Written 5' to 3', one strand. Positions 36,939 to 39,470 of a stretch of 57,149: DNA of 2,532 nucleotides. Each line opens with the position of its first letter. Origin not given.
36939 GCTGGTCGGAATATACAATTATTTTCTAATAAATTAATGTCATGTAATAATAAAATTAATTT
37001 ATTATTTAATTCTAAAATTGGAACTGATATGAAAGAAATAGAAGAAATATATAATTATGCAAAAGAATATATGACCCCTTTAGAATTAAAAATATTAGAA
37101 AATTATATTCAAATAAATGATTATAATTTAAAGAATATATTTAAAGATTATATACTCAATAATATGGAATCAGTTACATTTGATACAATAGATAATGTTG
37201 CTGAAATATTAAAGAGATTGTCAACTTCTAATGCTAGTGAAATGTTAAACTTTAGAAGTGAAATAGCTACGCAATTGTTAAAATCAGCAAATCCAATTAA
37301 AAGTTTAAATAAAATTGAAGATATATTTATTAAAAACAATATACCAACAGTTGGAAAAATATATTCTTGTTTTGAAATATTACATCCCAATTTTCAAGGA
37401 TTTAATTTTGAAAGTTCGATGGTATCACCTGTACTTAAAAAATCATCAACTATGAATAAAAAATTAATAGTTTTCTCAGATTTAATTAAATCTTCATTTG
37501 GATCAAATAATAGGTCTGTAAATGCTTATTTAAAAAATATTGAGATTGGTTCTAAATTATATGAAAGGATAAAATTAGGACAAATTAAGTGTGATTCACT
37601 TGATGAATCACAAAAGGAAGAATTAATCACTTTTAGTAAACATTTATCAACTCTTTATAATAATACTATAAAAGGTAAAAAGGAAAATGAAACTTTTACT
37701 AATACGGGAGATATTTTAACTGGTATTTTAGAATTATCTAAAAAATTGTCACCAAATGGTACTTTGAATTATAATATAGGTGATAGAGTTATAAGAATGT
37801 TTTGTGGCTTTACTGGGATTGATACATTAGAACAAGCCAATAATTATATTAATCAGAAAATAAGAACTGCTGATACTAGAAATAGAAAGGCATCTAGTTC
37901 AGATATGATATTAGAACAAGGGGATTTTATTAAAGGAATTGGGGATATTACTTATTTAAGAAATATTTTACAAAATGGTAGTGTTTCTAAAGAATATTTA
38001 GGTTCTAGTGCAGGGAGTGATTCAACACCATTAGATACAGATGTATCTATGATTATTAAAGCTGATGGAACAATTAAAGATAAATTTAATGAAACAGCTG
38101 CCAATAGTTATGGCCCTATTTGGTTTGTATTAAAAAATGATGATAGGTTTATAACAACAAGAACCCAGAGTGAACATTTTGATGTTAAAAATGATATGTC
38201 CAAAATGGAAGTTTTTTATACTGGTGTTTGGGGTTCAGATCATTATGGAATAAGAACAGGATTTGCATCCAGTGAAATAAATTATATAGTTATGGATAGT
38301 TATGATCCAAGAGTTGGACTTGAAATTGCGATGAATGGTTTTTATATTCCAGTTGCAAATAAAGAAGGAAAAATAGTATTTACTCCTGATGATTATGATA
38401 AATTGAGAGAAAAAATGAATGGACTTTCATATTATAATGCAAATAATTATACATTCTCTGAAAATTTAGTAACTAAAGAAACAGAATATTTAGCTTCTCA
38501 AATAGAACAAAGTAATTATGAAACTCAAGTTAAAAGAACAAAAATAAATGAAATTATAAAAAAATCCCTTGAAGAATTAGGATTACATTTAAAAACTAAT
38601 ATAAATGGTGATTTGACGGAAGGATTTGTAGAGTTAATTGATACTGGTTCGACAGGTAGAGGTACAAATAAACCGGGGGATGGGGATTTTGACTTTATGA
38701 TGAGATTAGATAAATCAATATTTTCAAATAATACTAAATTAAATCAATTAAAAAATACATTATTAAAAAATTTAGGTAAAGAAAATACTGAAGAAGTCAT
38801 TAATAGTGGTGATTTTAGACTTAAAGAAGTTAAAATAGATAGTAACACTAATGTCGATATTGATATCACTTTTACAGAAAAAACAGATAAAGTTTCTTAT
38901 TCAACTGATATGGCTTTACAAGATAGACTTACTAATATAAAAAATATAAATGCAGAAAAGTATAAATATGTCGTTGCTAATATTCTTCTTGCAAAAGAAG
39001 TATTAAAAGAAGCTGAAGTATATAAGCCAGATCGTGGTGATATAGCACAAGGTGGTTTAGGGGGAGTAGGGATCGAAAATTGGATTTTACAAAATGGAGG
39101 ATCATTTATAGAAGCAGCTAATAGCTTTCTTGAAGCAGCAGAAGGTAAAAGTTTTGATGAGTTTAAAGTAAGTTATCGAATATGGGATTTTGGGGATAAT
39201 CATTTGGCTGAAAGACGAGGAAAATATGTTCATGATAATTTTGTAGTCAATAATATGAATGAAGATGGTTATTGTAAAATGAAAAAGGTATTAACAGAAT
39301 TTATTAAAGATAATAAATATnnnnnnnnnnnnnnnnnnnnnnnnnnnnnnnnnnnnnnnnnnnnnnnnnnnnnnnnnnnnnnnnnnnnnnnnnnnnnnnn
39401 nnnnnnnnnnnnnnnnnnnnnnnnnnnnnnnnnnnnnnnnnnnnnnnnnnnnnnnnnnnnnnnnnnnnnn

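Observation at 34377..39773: Giant 1,798-aa repeat-plus-nucleotidyltransferase protein in an accessory insertion between ychF and rpsF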

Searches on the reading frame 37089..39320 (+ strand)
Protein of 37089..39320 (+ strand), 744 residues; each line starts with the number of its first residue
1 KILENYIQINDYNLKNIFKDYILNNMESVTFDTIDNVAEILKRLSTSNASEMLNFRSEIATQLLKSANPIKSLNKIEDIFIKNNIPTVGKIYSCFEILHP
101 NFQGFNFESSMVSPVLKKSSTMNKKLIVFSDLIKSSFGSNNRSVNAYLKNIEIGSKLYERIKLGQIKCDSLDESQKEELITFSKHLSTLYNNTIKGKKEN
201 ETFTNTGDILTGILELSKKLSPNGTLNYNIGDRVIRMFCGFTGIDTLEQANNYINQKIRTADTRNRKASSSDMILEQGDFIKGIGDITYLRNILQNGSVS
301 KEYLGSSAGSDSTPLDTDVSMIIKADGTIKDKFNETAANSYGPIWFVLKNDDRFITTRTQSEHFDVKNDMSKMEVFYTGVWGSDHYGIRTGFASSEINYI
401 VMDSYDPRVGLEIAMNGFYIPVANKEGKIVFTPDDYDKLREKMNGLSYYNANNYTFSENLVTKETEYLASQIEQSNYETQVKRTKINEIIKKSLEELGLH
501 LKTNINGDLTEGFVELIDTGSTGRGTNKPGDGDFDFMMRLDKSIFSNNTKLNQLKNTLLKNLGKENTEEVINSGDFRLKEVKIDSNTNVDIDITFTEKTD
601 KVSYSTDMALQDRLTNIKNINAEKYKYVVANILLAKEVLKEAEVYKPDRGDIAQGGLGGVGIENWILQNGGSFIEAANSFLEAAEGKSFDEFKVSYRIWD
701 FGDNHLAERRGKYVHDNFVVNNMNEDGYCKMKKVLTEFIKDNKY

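Call 14: find_homologous_proteins(query=window:37089-39320:+, max_evalue=0.001)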
Query window:37089-39320:+ (744 aa): 299 proteins with E <= 0.001 among 8000 candidates; the best 120 are listed.
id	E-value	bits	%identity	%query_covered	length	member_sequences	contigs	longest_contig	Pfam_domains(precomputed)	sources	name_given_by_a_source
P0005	0.0e+0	1311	79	100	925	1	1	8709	-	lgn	-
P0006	0.0e+0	1259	76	99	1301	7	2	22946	-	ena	-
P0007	0.0e+0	1248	75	99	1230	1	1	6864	-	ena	-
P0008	0.0e+0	1234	74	99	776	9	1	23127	PF18735.7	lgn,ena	-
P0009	0.0e+0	1233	74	99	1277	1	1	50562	-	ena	-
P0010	0.0e+0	1231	76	96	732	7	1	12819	-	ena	-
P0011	0.0e+0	1231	74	99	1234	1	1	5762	-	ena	-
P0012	0.0e+0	1230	74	99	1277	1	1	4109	-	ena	-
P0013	0.0e+0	1230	75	98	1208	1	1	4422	-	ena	-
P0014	0.0e+0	1218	73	100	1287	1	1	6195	-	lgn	-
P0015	0.0e+0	1214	72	99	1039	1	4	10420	-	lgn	-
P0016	0.0e+0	1212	73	99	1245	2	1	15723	PF13475.12,PF09030.16,PF12399.15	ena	-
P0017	0.0e+0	1198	72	99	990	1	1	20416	-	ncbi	-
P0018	0.0e+0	1188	71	99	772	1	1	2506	-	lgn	-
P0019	0.0e+0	1174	71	99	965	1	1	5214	-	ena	-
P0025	0.0e+0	1114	67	100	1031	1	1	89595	-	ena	-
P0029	0.0e+0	1103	67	98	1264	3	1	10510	PF02536.20,PF13475.12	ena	-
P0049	5.6e-269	912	76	71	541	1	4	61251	PF18735.7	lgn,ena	-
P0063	3.3e-239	814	53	100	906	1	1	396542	-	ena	-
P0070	5.2e-238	810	73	68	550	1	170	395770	-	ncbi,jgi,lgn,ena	-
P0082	7.5e-236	803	51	99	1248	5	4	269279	-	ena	-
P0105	8.8e-219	747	51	94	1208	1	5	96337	-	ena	-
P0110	2.0e-217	742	49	99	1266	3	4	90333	-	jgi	-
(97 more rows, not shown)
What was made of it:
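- Tried and rejected: Searching the module alone fixed this (call 14).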

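Call 17: search_protein_families(library=pfam, proteins=[P0008, P0049, P0016, P0029, P0070], max_evalue=0.1)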
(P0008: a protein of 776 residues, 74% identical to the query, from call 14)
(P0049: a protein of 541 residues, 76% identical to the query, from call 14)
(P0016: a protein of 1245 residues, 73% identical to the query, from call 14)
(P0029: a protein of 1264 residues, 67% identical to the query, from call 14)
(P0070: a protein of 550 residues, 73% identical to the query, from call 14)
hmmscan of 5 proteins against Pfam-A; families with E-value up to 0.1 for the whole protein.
P0008 (776 aa): 5 families
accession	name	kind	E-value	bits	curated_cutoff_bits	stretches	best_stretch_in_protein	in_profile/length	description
PF18735.6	HEPN_RiboL-PSP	-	0.0012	19.2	28.4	1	641-765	58-186/191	RiboL-PSP-HEPN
PF19087.6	DUF5776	-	0.022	15.3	27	0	18-70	5-56/67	Domain of unknown function (DUF5776)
PF03999.17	MAP65_ASE1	-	0.025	13.8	26.9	1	473-532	131-193/477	Microtubule associated protein (MAP65/ASE1 family)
PF14555.12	UBA_4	-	0.051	13.8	21.8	0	255-278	2-24/43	UBA-like domain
PF01909.29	NTP_transf_2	-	0.093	13.6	21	0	538-565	17-43/93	Nucleotidyltransferase domain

P0049 (541 aa): 2 families
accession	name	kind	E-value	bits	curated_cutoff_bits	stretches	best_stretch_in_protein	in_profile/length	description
PF18735.6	HEPN_RiboL-PSP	-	7e-07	29.8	28.4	1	406-530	58-186/191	RiboL-PSP-HEPN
PF01909.29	NTP_transf_2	-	0.06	14.2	21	0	303-330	17-43/93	Nucleotidyltransferase domain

P0016 (1245 aa): 4 families
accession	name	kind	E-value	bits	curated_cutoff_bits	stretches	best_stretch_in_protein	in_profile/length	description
PF13475.11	DUF4116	-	4.6e-13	48.9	24.9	3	164-203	5-44/49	Domain of unknown function (DUF4116)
PF09030.15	Creb_binding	-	7e-10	39.9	26.6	0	180-195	84-99/110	Creb binding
PF12399.14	BCA_ABC_TP_C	-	7.5e-06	25.9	25.5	0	179-191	8-20/27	Branched-chain amino acid ATP-binding cassette transporter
PF00697.28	PRAI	-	0.023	14.8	22.7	0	241-279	137-176/193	N-(5'phosphoribosyl)anthranilate (PRA) isomerase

P0029 (1264 aa): 5 families
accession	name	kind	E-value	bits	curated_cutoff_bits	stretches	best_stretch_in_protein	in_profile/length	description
PF02536.19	mTERF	-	5e-06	26.1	23.1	0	341-406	199-264/314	mTERF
PF13475.11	DUF4116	-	1.4e-05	25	24.9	1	61-104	3-46/49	Domain of unknown function (DUF4116)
PF18708.6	MapZ_C2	-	0.0015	19.2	27.6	0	257-290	9-42/94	MapZ extracellular C-terminal domain 2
PF25824.1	DUF7951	-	0.033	14.3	27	0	334-390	116-174/212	Repeat of unknown function (DUF7951)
PF21210.2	RNA_helicase_helical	-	0.063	13.8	27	0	1178-1210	72-104/108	Putative ATP-dependent RNA helicase, helical bundle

P0070 (550 aa): 1 family
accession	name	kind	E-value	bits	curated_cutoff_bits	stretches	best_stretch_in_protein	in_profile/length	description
PF23659.1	UFL1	-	0.052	14.4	27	0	233-282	58-107/120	E3 UFM1-protein ligase 1-like domain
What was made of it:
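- Closest known: MNT-HEPN. Same: This domain hits HEPN_RiboL-PSP above Pfam's cut-off in one relative, P0049 (29.8 versus 28.4 bits; call 17).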

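Call 20: find_related_loci(query=A1, collection=genome_contigs, flank=10000)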
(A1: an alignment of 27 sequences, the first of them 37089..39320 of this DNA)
Query A1 (744 aa) in genome_contigs; peptide patterns used: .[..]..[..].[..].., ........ (x = any residue, [..] = any of these).
548 stretches matched a pattern; 419 encode a relative of the query (tblastn E <= 1e-3); the best 80 are kept; 79 distinct loci.
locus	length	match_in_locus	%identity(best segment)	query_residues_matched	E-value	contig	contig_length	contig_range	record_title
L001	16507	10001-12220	78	1-740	0e+0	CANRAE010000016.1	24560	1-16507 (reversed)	MAG: uncultured Bacilli bacterium isolate Lapin-016__bin57 genome assembly, contig: Lapin-016__NODE_1732_length_24560_co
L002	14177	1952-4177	77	1-744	0e+0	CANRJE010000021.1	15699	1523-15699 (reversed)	MAG: uncultured Bacilli bacterium isolate Lapin-033__bin8 genome assembly, contig: Lapin-033__NODE_3179_length_15699_cov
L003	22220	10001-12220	75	1-740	0e+0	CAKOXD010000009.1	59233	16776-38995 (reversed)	MAG: uncultured Bacilli bacterium isolate REFINED_METABAT215_TOP10_CONTIGS_1500_ASSEMBLY_K77_MERGED__Hadza_MoBio_hadza-E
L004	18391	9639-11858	73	1-740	0e+0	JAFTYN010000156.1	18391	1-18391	MAG: Bacilli bacterium isolate RGIG4266 Roe_deer_Colon.Co__c2455648, whole genome shotgun sequence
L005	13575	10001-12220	74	1-740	0e+0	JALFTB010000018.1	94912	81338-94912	MAG: bacterium isolate SUG986 k141_367525, whole genome shotgun sequence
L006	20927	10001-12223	74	1-741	0e+0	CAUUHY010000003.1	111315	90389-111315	MAG TPA_asm: uncultured Eubacteriales bacterium isolate ERR10228885_bin.35_MetaWRAP_v1.3_MAG genome assembly, contig: ER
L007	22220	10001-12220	75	1-740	0e+0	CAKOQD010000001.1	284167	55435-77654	MAG: uncultured Bacilli bacterium isolate REFINED_METABAT215_TOP10_CONTIGS_1500_ASSEMBLY_K77_MERGED__Hadza_MoBio_hadza-I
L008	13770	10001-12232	73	1-744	0e+0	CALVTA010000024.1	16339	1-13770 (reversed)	MAG: uncultured Bacilli bacterium isolate BRZ_ES__bin111 genome assembly, contig: BRZ_ES__NODE_4472_length_16339_cov_10.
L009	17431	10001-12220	74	1-740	0e+0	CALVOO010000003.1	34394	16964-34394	MAG: uncultured Bacilli bacterium isolate BRZ_EB__bin80 genome assembly, contig: BRZ_EB__NODE_1180_length_34394_cov_5.03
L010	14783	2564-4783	74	1-740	0e+0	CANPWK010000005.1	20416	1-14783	MAG: uncultured Bacilli bacterium isolate Lapin-004__bin18 genome assembly, contig: Lapin-004__NODE_3292_length_20416_co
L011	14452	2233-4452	74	1-740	0e+0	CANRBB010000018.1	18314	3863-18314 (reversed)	MAG: uncultured Bacilli bacterium isolate Lapin-016__bin61 genome assembly, contig: Lapin-016__NODE_2691_length_18314_co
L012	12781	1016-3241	73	1-741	0e+0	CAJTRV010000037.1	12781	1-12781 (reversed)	MAG TPA_asm: uncultured Bacilli bacterium isolate MGBC107952 genome assembly, contig: MGBC107952.37, whole genome shotgu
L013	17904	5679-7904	74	1-744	0e+0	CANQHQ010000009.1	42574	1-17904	MAG: uncultured Bacilli bacterium isolate Lapin-030__bin17 genome assembly, contig: Lapin-030__NODE_1312_length_42574_co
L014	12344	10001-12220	73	1-740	0e+0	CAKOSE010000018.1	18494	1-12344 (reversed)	MAG: uncultured Bacilli bacterium isolate REFINED_METABAT215_TOP10_CONTIGS_1500_ASSEMBLY_K77_MERGED__Hadza_PheChl_Fiber-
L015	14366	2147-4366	73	1-740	0e+0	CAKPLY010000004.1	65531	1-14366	MAG: uncultured Bacilli bacterium isolate REFINED_METABAT215_TOP10_CONTIGS_1500_ASSEMBLY_K77_MERGED__Hadza_MoBio_hadza-E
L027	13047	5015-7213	70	8-740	0e+0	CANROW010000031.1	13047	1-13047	MAG: uncultured Bacilli bacterium isolate Lapin-020__bin10 genome assembly, contig: Lapin-020__NODE_6714_length_13047_co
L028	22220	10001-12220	68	1-740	0e+0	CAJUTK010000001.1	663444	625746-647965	MAG TPA_asm: uncultured Bacilli bacterium isolate MGBC165900 genome assembly, contig: MGBC165900.1, whole genome shotgun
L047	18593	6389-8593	57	1-738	0e+0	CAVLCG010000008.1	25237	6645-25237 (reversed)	bacterium isolate G02639-L1_cleanbin_000022 genome assembly, contig: Spades_G02639-L1_contig_689, whole genome shotgun s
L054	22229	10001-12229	53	1-741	0e+0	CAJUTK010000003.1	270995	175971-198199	MAG TPA_asm: uncultured Bacilli bacterium isolate MGBC165900 genome assembly, contig: MGBC165900.3, whole genome shotgun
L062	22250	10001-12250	52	1-740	0e+0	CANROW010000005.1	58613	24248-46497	MAG: uncultured Bacilli bacterium isolate Lapin-020__bin10 genome assembly, contig: Lapin-020__NODE_505_length_58613_cov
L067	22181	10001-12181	52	7-741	0e+0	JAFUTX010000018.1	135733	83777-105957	MAG: Bacilli bacterium isolate RGIG4822 Roe_deer_Reticulum.Co__c684020, whole genome shotgun sequence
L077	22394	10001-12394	45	3-739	0e+0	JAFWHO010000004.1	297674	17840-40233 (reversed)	Candidatus Saccharibacteria bacterium isolate RGIG5746 Sheep_Ileum-2__c1395, whole genome shotgun sequence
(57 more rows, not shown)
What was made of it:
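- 419 species genomes, mostly uncultured gut and rumen Bacilli, plus Clostridia and three Saccharibacteria (call 20). Two copies occur in single MAGs (L028/L054 and L027/L062; call 20). The hosts (RF39-type Bacilli, Saccharibacteria) live in close association with other cells (call 20).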

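Call 23: find_encoding_contigs(protein=P0070, flank=8000, max_places=5)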
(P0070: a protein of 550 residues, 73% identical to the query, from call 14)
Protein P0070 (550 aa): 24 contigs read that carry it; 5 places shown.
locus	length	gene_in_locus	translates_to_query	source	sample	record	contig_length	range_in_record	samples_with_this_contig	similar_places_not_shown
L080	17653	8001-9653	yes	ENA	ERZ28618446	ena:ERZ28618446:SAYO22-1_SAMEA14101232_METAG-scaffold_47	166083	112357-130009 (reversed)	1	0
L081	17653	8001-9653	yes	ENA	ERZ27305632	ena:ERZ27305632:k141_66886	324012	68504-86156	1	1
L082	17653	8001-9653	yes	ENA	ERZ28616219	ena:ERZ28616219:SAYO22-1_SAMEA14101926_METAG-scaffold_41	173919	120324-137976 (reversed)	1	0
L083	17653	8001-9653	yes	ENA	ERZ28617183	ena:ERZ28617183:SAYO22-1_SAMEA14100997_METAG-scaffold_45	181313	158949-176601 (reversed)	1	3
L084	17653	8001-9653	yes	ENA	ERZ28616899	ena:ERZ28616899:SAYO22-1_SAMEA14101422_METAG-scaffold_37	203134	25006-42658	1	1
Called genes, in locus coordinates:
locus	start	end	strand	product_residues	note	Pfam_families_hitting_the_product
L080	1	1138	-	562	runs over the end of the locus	PF00239:Resolvase, PF07508:Recombinase, PF13408:Zn_ribbon_recom, PF14287:DUF4368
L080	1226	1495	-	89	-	-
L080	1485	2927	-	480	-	PF01076:Mob_Pre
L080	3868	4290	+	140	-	PF02498:Bro-N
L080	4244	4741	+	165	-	-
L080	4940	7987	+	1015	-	-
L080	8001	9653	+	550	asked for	-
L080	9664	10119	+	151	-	-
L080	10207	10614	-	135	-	PF14198:TnpV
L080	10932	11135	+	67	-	-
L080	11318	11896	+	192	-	-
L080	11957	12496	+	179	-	PF01035:DNA_binding_1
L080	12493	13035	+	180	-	PF03352:Adenine_glyco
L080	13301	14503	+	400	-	PF01548:DEDD_Tnp_IS110, PF02371:Transposase_20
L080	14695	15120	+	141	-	PF17225:DUF5301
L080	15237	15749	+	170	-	PF01381:HTH_3, PF12844:HTH_19 (weak)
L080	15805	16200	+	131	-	-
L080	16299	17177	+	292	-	PF04542:Sigma70_r2, PF08281:Sigma70_r4_2 (weak), PF04545:Sigma70_r4 (weak)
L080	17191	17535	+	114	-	-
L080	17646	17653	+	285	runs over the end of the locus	PF06782:UPF0236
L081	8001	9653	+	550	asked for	-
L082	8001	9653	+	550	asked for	-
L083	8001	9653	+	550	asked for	-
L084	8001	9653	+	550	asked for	-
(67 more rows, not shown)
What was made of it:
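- Closest known: Polyvalent proteins of phages and conjugative elements. Same: One sub-lineage rides on a mobilisable transposon (call 23).
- The split version is the cargo of a Tn4451-like mobilisable transposon spread through many gut metagenomes (call 23).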

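Call 30: predict_structure(alignment_id=A1)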
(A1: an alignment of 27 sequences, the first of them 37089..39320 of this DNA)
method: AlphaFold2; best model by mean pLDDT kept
length: 744 residues; sequences in the alignment: 27
mean_pLDDT: 88.6   pTM: 0.88
mean pLDDT of the five models: 88.6, 87.8, 87.1, 86.8, 84.8
residues with pLDDT >= 90: 433; 70-90: 266; 50-70: 38; < 50: 7
segments of 3 or more residues with pLDDT < 50: 305-310
pLDDT, mean of each block of 10 residues (from residue 1): 88 93 89 91 91 86 87 89 84 83 67 82 84 90 92 95 91 90 90 72 76 91 88 92 92 95 96 94 90 85 52 71 88 89 93 89 76 85 85 94 94 96 96 97 93 94 94 92 96 96 84 91 88 91 91 94 76 81 91 88 83 94 96 96 87 86 97 97 96 94 82 90 94 96 70
secondary structure, 60 per line:
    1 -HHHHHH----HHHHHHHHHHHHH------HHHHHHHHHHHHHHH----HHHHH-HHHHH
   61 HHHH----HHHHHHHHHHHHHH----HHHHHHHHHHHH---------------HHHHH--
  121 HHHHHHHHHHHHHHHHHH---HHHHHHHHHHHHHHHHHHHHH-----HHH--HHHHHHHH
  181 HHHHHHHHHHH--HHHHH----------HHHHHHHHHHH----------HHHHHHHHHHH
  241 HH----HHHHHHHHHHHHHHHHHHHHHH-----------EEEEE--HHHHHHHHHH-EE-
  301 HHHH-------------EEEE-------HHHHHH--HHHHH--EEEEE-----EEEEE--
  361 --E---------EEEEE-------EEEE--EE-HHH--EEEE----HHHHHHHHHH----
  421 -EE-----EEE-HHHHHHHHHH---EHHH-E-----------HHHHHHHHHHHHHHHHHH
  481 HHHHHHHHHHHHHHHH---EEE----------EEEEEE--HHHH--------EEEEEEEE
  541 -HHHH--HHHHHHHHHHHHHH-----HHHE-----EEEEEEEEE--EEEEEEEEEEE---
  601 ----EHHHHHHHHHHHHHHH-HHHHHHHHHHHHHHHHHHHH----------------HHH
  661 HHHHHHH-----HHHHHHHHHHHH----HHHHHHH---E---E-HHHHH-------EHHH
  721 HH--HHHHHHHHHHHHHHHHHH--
elements in order (helices of 4 or more, strands of 3 or more residues): H2-7 H12-24 H31-45 H50-54 H56-64 H69-82 H87-98 H114-118 H121-138 H142-162 H173-191 H194-198 H209-219 H230-242 H247-268 E280-284 H287-296 H301-304 E318-321 H329-334 H337-341 E344-348 E354-358 E373-377 E385-388 E399-402 H407-416 E429-431 H433-442 H463-496 E500-502 E513-518 H521-524 E533-540 H542-545 H548-561 E576-584 E587-597 H606-620 H622-641 H658-667 H673-684 H689-695 H705-709 H718-722 H725-742
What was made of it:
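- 37089..37895 (+): All-alpha domain that opens the conserved module (aa 905-1173). Invariant residues include P990, K994, D1035 and S1043-N-N1045. AF2 model with pLDDT mostly 83-95 (call 30).
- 38475..39320 (+): Two-lobed Pol-beta nucleotidyltransferase (aa 1367-1648). Palm lobe: G1424-S1425, D1437, D1439, D1496. Helical lobe: K1540, Y1549-K1550 and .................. (aa 1559-1576). AF2 (call 30).
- On Pol-beta nucleotidyltransferase superfamily: It lies on strand 587-597 of the model (call 30). AF2 pLDDT 88.6 (call 30).
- AF2 model of the module: pLDDT 88.6, pTM 0.88 (call 30).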
